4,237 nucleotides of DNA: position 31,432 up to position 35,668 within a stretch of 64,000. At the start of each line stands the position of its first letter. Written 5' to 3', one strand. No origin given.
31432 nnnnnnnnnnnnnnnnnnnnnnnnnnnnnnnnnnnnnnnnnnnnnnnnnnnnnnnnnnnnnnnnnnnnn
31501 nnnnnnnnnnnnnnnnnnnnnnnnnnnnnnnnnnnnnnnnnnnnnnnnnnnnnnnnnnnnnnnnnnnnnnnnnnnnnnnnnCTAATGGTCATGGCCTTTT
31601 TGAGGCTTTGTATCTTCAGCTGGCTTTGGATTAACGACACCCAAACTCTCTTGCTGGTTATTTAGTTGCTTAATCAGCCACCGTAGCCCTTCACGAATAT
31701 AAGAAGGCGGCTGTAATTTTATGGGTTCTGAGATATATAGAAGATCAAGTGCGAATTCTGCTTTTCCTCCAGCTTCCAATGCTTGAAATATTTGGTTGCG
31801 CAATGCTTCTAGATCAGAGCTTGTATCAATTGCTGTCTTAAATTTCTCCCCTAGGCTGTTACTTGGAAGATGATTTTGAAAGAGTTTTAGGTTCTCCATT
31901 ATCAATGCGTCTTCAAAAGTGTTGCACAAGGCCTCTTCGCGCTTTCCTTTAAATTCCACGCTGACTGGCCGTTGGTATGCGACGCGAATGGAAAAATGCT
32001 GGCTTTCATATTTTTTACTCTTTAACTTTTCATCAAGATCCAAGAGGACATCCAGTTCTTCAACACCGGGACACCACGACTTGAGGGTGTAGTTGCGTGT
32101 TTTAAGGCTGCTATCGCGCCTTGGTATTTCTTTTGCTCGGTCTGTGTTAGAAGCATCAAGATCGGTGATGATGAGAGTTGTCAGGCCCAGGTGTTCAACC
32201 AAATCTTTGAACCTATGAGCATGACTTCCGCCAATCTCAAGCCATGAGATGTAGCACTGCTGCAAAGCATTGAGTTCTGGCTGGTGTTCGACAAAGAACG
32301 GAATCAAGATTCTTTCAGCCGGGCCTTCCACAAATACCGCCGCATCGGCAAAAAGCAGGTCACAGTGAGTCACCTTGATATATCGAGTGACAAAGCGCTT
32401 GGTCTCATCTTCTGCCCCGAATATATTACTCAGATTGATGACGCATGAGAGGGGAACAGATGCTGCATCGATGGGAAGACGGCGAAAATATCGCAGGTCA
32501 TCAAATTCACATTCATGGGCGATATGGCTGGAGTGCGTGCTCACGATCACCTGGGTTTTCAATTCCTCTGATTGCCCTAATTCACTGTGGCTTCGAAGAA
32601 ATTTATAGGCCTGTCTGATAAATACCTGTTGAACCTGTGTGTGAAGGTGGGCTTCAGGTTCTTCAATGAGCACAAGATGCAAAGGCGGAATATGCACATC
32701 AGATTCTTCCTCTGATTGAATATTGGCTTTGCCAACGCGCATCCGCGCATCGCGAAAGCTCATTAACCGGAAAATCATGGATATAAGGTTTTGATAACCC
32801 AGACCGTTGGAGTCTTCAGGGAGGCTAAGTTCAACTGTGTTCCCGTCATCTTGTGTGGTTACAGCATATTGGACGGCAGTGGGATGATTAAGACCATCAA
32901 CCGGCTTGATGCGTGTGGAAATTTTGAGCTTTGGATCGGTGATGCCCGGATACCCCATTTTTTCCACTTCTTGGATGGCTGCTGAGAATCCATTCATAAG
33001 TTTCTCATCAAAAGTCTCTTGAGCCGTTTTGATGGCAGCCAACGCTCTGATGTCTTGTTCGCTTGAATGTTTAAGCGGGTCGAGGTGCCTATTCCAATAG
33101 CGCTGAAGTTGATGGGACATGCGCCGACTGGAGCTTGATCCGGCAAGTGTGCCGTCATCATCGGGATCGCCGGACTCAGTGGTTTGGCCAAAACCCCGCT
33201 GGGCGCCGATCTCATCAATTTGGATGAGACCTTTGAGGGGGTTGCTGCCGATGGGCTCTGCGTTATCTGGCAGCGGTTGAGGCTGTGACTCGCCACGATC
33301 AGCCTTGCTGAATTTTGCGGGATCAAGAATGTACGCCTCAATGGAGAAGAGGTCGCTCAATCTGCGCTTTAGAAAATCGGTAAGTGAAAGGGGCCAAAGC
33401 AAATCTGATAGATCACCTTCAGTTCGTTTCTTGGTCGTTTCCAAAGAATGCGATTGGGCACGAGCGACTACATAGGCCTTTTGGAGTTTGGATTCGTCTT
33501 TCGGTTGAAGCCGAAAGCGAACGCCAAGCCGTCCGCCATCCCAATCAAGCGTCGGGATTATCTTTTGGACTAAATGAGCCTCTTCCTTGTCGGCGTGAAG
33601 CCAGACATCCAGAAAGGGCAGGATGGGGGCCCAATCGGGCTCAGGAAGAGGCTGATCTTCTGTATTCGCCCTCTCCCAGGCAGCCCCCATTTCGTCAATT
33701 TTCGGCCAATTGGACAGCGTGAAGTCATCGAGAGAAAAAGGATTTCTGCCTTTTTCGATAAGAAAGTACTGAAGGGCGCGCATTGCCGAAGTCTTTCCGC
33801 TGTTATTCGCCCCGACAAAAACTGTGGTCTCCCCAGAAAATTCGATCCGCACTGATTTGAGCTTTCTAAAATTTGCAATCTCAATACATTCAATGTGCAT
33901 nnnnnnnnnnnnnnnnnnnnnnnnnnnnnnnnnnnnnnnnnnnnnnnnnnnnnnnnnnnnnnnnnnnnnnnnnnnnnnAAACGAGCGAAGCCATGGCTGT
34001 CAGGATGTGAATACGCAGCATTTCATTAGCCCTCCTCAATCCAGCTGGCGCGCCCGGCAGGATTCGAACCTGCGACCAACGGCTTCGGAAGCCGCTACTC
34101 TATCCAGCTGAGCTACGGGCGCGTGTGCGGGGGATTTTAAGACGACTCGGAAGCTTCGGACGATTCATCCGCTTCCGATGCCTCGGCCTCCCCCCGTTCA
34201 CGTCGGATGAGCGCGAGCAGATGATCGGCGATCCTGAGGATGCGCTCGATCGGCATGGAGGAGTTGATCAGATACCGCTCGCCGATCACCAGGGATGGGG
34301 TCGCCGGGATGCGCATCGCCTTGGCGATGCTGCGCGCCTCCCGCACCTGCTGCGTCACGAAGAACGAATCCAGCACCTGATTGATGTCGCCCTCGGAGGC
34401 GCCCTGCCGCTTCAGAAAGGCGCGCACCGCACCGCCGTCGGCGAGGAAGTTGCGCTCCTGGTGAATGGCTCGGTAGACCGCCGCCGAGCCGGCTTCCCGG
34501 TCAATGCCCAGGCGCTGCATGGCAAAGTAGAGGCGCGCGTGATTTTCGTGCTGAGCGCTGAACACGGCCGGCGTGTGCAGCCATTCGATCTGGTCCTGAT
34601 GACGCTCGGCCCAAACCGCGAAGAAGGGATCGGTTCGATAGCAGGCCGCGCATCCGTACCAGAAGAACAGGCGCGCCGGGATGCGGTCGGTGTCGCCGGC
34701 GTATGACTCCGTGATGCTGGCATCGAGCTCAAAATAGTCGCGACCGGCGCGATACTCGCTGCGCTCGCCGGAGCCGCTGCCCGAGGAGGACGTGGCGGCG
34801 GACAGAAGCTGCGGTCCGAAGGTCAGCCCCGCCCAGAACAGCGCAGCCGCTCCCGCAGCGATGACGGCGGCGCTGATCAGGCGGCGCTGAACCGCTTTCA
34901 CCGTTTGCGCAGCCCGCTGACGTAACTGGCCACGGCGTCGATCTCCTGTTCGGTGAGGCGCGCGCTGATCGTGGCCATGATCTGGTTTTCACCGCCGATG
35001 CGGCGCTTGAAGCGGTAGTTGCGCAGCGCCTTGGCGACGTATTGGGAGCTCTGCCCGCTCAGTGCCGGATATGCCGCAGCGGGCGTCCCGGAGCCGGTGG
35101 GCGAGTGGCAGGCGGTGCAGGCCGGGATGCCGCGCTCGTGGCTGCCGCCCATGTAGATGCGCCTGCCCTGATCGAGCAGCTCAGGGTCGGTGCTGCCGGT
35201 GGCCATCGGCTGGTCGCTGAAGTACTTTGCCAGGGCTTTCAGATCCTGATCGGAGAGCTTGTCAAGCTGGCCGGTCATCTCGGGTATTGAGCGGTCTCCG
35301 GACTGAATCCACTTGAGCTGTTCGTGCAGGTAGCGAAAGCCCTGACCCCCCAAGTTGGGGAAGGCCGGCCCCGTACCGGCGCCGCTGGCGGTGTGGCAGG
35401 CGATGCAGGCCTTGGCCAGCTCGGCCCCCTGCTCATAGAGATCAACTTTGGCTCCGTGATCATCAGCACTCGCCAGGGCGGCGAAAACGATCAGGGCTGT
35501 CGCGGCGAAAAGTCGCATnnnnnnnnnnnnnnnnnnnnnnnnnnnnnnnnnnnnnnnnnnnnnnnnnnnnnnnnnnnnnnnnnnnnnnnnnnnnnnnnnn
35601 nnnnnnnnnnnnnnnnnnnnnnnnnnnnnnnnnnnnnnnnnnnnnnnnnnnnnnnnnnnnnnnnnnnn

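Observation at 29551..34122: Second Gabija-like pair in an island abutting tRNA-Arg(CCG)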

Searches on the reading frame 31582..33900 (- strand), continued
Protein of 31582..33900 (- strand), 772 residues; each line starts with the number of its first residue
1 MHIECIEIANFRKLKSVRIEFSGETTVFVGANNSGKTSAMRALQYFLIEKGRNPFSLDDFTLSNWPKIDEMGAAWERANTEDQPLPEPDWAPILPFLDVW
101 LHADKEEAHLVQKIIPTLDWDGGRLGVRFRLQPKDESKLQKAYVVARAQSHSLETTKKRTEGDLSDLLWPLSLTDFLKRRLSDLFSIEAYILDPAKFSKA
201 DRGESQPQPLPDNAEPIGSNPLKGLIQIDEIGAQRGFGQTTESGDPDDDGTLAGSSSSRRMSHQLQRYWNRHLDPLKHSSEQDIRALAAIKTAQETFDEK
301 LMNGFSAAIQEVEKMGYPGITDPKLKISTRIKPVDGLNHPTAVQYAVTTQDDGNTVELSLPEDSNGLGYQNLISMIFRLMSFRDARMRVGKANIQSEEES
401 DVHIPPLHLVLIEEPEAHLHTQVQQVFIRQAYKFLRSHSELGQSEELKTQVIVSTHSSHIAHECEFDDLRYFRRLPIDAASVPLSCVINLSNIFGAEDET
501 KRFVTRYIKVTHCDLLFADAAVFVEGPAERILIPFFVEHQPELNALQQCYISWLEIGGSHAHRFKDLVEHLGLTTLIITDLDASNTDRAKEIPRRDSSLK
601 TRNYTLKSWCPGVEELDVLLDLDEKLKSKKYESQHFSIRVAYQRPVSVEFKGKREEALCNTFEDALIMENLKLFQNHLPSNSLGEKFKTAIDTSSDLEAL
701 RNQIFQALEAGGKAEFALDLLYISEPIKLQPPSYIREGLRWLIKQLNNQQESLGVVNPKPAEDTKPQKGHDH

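Call 70: find_related_loci(query=A3, collection=viral_contigs, flank=10000)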
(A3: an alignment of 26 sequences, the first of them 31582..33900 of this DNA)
Query A3 (772 aa) in viral_contigs; peptide patterns used: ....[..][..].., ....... (x = any residue, [..] = any of these).
138 stretches matched a pattern; 76 encode a relative of the query (tblastn E <= 1e-3); 76 distinct loci.
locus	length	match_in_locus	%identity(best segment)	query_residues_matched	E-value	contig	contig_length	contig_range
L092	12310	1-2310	56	1-768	0e+0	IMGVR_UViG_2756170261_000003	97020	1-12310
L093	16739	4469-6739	52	1-753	0e+0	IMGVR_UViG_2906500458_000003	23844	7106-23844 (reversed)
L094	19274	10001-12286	49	1-753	0e+0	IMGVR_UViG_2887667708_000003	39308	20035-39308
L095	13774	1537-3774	49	1-750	0e+0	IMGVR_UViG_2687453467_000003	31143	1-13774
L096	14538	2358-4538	49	1-752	0e+0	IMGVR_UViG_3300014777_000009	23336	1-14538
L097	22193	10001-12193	47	1-750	0e+0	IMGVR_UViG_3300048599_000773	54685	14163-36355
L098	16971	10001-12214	47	1-751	0e+0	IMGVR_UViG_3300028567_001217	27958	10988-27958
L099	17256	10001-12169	45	1-742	0e+0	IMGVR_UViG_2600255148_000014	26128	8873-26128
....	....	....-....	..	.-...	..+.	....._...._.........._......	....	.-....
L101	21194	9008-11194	44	1-742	0e+0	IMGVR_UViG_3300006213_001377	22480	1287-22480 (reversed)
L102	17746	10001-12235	47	1-742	0e+0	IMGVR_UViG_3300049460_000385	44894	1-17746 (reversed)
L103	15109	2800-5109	35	1-758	5e-124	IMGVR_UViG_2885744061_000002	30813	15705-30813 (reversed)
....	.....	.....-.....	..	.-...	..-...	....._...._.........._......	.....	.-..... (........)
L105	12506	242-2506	34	1-753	2e-122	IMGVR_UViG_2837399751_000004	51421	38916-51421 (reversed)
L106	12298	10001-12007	36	3-690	3e-122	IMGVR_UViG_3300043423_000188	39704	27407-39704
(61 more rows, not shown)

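Call 83: find_encoding_contigs(protein=P0018, flank=10000, max_places=3)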
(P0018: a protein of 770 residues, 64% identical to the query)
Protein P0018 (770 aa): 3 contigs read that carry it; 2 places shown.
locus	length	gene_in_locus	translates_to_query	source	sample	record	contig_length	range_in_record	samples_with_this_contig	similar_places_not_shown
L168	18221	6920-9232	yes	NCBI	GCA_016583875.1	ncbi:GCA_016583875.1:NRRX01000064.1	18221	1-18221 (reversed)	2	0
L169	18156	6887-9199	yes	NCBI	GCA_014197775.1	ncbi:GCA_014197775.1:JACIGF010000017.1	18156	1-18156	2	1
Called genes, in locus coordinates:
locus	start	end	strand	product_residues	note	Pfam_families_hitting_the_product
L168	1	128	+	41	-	?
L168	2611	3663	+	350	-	-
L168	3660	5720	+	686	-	PF00270:DEAD (faint), PF04851:ResIII (faint)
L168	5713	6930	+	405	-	PF10544:T5orf172, PF13455:MUG113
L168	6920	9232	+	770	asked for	PF02463:SMC_N (weak), PF11398:DUF2813 (faint), PF13175:AAA_15, PF13304:AAA_21 (weak), PF20469:OLD-like_TOPRIM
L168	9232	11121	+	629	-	PF00580:UvrD-helicase, PF13245:AAA_19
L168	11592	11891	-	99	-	-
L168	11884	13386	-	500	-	PF02534:T4SS-DNA_transf, PF10412:TrwB_AAD_bind, PF12696:TraG-D_C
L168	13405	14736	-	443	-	PF03432:Relaxase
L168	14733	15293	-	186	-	-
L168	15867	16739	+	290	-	PF12833:HTH_18, PF00165:HTH_AraC (weak)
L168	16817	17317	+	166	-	PF07715:Plug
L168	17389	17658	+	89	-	PF01527:HTH_Tnp_1, PF13384:HTH_23 (weak), PF13518:HTH_28 (weak)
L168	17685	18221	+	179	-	PF13276:HTH_21, PF00665:rve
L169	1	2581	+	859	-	PF20464:MmeI_N, PF20465:MmeI_hel, PF20473:MmeI_Mtase, PF20466:MmeI_TRD, PF20467:MmeI_C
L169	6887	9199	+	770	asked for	PF02463:SMC_N (weak), PF11398:DUF2813 (faint), PF13175:AAA_15, PF13304:AAA_21 (weak), PF20469:OLD-like_TOPRIM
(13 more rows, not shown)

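Call 84: find_encoding_contigs(protein=P0025, flank=10000, max_places=2)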
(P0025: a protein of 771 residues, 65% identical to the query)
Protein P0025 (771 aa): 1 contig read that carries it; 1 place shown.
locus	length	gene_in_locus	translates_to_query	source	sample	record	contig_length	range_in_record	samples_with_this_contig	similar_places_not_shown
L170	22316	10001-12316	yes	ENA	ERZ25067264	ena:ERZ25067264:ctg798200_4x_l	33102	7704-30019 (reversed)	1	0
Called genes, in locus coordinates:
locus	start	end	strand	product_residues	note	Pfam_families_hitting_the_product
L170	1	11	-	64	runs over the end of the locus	-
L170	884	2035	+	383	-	-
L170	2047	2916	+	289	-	PF01935:DUF87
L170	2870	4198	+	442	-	-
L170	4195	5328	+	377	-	PF01555:N6_N4_Mtase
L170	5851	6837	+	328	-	PF04471:Mrr_cat (weak)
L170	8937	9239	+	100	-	-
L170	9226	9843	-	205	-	PF13751:DDE_Tnp_1_6 (weak)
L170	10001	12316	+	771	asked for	PF02463:SMC_N (weak), PF13175:AAA_15, PF13476:AAA_23 (faint), PF13175:AAA_15, PF13304:AAA_21 (weak), PF20469:OLD-like_TOPRIM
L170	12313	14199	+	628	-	PF00580:UvrD-helicase, PF13245:AAA_19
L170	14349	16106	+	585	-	PF04326:SLFN_AlbA_2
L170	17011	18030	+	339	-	PF12358:DUF3644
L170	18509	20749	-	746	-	PF20254:DMFA2_C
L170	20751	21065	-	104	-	PF26354:DMF_alpha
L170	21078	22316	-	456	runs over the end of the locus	PF00202:Aminotran_3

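Call 85: find_encoding_contigs(protein=P0017, flank=10000, max_places=2)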
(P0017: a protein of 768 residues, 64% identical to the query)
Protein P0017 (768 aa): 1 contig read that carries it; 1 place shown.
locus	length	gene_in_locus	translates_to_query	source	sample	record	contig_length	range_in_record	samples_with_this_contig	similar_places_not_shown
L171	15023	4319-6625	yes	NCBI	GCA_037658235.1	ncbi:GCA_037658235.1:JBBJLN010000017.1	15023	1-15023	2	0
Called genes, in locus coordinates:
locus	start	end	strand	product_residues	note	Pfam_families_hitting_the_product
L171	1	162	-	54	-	PF01527:HTH_Tnp_1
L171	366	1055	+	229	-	-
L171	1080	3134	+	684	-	-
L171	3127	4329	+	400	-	PF10544:T5orf172, PF13455:MUG113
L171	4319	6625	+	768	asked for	PF13175:AAA_15, PF13304:AAA_21 (faint), PF13175:AAA_15, PF20469:OLD-like_TOPRIM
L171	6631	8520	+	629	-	PF13245:AAA_19, PF00580:UvrD-helicase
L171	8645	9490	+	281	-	-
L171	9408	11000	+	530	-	PF00817:IMS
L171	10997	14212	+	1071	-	PF02811:PHP, PF07733:DNA_pol3_alpha, PF17657:DNA_pol3_finger, PF14579:HHH_6, PF01336:tRNA_anti-codon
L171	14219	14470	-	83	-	PF12728:HTH_17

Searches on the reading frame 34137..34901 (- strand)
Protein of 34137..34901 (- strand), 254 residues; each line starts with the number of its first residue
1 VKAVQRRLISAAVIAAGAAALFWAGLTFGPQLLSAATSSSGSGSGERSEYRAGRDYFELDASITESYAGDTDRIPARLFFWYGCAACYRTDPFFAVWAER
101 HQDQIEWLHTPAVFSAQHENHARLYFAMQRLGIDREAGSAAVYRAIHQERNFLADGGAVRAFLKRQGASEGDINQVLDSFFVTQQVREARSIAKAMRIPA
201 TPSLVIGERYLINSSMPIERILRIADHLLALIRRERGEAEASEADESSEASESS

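Call 16: search_protein_families(library=pfam, proteins=[window:34137-34901:-], max_evalue=0.001)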
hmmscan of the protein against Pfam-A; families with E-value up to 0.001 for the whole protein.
window:34137-34901:- (254 aa): 1 family
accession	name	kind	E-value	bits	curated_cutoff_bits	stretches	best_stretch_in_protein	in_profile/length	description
PF01323.26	DSBA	-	1.4e-07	32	25.6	1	108-213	75-178/191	DSBA-like thioredoxin domain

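Call 19: find_encoding_contigs(protein=window:34137-34901:-, flank=10000, max_places=10)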
Protein window:34137-34901:- (254 aa): 1 contig read that carries it; 1 place shown.
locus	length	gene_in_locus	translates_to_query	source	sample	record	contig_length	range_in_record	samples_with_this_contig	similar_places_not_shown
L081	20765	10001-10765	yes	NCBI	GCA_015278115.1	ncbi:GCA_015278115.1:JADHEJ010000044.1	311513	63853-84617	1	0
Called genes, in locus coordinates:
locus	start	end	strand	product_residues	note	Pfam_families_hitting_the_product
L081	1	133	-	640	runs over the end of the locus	PF13623:SurA_N_2, PF13624:SurA_N_3, PF13145:Rotamase_2 (faint), PF13616:Rotamase_3, PF00639:Rotamase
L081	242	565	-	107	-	PF18291:HU-HIG, PF00216:Bac_DNA_binding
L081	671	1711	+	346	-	PF02547:Queuosine_synth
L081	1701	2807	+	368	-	PF01702:TGT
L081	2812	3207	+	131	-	PF02699:YajC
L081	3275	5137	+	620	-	PF13721:SecD-TM1, PF07549:Sec_GG (weak), PF21760:SecD_1st, PF22599:SecDF_P1_head, PF02355:SecD_SecF_C, PF03176:MMPL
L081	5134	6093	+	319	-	PF07549:Sec_GG, PF02355:SecD_SecF_C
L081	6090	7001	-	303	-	PF00459:Inositol_P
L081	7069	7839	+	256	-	PF00588:SpoU_methylase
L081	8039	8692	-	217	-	PF03167:UDG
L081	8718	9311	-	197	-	PF03193:RsgA_GTPase (faint), PF01926:MMR_HSR1, PF02421:FeoB_N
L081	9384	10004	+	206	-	PF00034:Cytochrom_C (weak), PF13442:Cytochrome_CBB3, PF00034:Cytochrom_C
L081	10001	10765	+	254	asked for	PF01323:DSBA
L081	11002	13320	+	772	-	PF02463:SMC_N (weak), PF11398:DUF2813 (weak), PF13175:AAA_15, PF13476:AAA_23, PF13304:AAA_21, PF20469:OLD-like_TOPRIM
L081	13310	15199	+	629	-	PF00580:UvrD-helicase, PF13245:AAA_19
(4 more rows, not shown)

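Call 20: find_homologous_proteins(query=window:34137-34901:-, max_evalue=1e-20)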
Query window:34137-34901:- (254 aa): 5 proteins with E <= 1e-20 among 4900 candidates.
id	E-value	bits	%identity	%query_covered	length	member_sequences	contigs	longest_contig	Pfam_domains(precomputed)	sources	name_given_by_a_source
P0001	1.1e-160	551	100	100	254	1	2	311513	PF01323.27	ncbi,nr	ncbi:MAG: thiol:disulfide interchange protein DsbA/DsbL [Gammaproteobacteria bacterium AqS3]|nr:thio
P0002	1.4e-78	282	92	54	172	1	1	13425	-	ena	-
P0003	1.8e-22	98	34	74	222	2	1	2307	PF01323.27,PF13462.13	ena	-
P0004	1.2e-21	95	33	87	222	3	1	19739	PF01323.27,PF13462.13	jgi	jgi:thiol:disulfide interchange protein DsbA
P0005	1.8e-21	95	36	66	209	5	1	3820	PF01323.27,PF13462.13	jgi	jgi:thiol:disulfide interchange protein DsbA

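Call 21: find_encoding_contigs(protein=P0002, flank=10000, max_places=10)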
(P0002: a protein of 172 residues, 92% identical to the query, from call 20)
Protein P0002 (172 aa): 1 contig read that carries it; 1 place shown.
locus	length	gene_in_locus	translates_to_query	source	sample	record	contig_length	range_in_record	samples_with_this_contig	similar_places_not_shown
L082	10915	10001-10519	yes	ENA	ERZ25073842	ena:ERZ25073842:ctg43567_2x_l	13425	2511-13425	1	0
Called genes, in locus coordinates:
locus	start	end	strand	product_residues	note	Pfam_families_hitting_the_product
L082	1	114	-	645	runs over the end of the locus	PF13623:SurA_N_2, PF13624:SurA_N_3, PF13145:Rotamase_2 (weak), PF13616:Rotamase_3, PF00639:Rotamase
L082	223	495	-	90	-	PF00216:Bac_DNA_binding, PF18291:HU-HIG (weak), PF18175:HU-CCDC81_bac_2 (faint)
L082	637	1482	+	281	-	PF02547:Queuosine_synth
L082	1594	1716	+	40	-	PF02547:Queuosine_synth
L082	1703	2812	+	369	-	PF01702:TGT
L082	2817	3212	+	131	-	PF02699:YajC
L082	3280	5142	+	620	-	PF13721:SecD-TM1, PF07549:Sec_GG (weak), PF21760:SecD_1st, PF22599:SecDF_P1_head, PF02355:SecD_SecF_C, PF03176:MMPL (weak)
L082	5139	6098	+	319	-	PF07549:Sec_GG (weak), PF02355:SecD_SecF_C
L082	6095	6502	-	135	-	PF00459:Inositol_P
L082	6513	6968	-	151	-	PF00459:Inositol_P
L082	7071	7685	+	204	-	PF00588:SpoU_methylase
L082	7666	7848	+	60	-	-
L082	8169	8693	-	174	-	-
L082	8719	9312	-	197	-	PF03193:RsgA_GTPase (faint), PF00350:Dynamin_N (faint), PF01926:MMR_HSR1, PF02421:FeoB_N (weak)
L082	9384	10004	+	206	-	PF00034:Cytochrom_C (weak), PF13442:Cytochrome_CBB3 (weak), PF00034:Cytochrom_C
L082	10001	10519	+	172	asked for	-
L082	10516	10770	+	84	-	-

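Call 35: find_related_loci(query=window:34137-34901:-, collection=metagenome_contigs, flank=10000)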
Query window:34137-34901:- (254 aa) in metagenome_contigs; peptide patterns used: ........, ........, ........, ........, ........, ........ (x = any residue, [..] = any of these).
114 stretches matched a pattern; 1 encode a relative of the query (tblastn E <= 1e-3); 1 distinct loci.
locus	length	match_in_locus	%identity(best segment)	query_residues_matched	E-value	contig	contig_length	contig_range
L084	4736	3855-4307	33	79-228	4e-26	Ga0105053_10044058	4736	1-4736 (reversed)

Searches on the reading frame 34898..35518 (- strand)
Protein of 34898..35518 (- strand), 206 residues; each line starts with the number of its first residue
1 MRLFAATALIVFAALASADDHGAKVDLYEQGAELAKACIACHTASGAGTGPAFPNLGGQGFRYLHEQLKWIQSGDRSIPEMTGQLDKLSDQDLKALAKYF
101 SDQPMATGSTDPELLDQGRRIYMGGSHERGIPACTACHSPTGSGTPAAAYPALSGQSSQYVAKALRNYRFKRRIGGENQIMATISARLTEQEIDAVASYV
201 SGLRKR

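Call 16: search_protein_families(library=pfam, proteins=[window:34898-35518:-], max_evalue=0.001)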
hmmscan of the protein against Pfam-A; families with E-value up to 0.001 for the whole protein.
window:34898-35518:- (206 aa): 3 families
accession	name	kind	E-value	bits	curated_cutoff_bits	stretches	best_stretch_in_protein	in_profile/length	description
PF00034.26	Cytochrom_C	-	4e-20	73.4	21.3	2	133-203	11-89/90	Cytochrome c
PF13442.11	Cytochrome_CBB3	-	1.7e-14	54.3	27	2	35-99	11-67/68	Cytochrome C oxidase, cbb3-type, subunit III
PF09699.15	Paired_CXXCH_1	-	0.00026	21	20.6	0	133-147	8-22/41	Doubled CXXCH motif (Paired_CXXCH_1)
